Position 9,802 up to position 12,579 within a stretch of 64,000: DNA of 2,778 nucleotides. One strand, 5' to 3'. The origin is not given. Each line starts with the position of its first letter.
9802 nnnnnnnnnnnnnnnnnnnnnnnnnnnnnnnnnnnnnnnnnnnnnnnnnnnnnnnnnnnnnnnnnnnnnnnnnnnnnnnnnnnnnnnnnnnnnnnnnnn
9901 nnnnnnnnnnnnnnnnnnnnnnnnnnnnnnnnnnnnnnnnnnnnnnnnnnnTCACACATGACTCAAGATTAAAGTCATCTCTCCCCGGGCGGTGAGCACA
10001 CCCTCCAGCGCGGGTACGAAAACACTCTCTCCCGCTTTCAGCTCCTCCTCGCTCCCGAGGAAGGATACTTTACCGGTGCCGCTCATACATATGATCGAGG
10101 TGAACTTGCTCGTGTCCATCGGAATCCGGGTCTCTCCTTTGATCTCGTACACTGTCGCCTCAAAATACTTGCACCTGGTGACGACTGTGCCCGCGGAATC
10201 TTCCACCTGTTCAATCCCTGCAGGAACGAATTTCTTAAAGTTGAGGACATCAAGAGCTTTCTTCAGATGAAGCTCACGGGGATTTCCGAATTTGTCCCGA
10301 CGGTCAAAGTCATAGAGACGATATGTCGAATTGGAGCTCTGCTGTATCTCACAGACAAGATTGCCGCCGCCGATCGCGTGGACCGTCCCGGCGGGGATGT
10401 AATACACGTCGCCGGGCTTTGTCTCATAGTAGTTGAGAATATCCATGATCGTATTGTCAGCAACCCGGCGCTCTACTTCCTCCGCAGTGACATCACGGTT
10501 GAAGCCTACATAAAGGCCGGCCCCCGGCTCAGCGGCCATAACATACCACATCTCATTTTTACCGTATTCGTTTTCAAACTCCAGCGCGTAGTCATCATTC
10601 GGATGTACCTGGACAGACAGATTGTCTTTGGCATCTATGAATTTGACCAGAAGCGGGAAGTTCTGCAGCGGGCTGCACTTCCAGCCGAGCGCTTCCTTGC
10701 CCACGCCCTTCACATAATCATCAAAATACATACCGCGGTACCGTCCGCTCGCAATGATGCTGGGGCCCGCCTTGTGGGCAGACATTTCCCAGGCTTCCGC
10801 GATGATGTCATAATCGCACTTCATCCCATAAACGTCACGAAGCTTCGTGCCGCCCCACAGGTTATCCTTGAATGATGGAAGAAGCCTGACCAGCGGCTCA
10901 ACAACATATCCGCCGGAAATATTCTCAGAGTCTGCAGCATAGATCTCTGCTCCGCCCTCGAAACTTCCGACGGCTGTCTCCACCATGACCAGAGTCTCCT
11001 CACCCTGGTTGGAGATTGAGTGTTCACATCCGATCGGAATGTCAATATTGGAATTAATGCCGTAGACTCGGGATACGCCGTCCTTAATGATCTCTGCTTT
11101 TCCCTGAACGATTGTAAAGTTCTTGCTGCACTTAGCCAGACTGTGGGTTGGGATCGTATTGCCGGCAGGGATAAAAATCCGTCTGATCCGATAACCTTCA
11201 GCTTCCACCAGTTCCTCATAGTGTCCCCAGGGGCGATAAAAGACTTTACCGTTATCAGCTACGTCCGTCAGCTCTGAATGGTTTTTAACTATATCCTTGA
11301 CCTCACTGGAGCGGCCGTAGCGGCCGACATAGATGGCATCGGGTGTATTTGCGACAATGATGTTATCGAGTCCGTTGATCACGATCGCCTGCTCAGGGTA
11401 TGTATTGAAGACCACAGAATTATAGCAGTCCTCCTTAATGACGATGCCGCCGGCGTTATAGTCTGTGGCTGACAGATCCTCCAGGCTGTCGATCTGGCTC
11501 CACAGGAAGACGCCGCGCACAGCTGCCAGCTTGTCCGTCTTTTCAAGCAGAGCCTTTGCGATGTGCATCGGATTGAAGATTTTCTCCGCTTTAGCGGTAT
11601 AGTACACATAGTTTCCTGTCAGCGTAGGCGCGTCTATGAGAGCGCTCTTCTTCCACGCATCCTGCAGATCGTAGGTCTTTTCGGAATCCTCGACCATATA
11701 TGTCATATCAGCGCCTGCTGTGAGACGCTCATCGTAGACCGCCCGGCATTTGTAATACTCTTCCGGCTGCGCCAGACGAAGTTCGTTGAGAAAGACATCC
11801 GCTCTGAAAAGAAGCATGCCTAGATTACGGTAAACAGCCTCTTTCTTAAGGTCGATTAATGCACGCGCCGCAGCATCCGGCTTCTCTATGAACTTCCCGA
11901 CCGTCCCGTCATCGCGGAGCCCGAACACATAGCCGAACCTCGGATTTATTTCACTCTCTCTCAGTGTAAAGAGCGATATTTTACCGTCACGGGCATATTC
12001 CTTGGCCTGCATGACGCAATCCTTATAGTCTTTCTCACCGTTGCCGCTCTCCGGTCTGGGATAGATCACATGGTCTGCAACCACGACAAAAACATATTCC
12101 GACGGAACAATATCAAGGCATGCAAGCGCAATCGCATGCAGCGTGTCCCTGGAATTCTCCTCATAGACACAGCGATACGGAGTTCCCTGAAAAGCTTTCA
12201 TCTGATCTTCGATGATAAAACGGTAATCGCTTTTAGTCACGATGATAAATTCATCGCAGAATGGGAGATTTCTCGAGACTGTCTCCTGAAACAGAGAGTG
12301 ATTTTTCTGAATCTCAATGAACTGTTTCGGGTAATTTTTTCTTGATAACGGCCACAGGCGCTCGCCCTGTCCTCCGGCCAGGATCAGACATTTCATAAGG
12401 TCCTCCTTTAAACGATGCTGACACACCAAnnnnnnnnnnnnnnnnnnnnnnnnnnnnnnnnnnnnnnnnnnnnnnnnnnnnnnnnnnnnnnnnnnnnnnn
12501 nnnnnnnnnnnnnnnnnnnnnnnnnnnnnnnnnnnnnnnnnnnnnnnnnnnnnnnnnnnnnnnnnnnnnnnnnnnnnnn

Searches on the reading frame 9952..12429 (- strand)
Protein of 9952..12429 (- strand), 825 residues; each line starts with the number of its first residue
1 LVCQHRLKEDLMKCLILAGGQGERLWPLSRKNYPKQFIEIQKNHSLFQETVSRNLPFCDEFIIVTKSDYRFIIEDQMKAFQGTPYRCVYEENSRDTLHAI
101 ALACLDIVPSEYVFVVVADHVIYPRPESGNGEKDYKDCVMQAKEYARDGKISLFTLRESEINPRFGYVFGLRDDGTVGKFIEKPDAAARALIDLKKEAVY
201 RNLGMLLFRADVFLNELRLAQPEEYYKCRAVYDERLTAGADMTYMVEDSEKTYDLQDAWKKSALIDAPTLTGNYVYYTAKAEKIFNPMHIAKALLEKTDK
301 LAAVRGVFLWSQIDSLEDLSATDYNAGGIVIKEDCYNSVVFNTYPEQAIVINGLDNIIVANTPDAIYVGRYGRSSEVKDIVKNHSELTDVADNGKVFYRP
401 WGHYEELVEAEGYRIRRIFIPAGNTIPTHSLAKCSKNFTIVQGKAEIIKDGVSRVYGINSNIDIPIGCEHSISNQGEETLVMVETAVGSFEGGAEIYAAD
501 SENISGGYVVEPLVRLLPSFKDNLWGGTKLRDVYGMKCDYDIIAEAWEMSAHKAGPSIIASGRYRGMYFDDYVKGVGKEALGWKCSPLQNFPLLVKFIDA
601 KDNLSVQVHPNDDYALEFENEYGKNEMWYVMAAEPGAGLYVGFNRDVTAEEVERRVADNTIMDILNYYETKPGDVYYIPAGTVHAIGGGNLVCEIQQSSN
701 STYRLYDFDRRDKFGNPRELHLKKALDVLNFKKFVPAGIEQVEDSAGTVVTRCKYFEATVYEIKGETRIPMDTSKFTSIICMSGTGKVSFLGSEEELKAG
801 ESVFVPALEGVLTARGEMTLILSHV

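Call 8: search_protein_families(library=pfam, proteins=[window:9952-12429:-])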
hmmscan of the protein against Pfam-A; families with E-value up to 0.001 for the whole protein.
window:9952-12429:- (825 aa): 6 families
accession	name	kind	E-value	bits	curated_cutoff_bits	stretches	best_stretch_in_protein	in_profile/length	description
PF00483.29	NTP_transferase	-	1.1e-27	97.6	21.2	1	14-225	2-199/245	Nucleotidyl transferase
PF01050.24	MannoseP_isomer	-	2.8e-15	56.9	23.6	1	396-496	11-111/116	Mannose-6-phosphate isomerase C-terminal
PF20511.4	PMI_typeI_cat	-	8.8e-12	45.8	22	1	513-615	1-107/143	Phosphomannose isomerase type I, catalytic domain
PF07883.17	Cupin_2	-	2.6e-11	43.5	27.2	0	420-483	5-67/70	Cupin domain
PF21621.3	MPI_cupin_dom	-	6.5e-11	42.5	27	1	748-825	4-79/79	Mannose-6-phosphate isomerase, cupin domain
PF12804.13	NTP_transf_3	-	2.7e-09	37.8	27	1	14-123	1-99/160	MobA-like NTP transferase domain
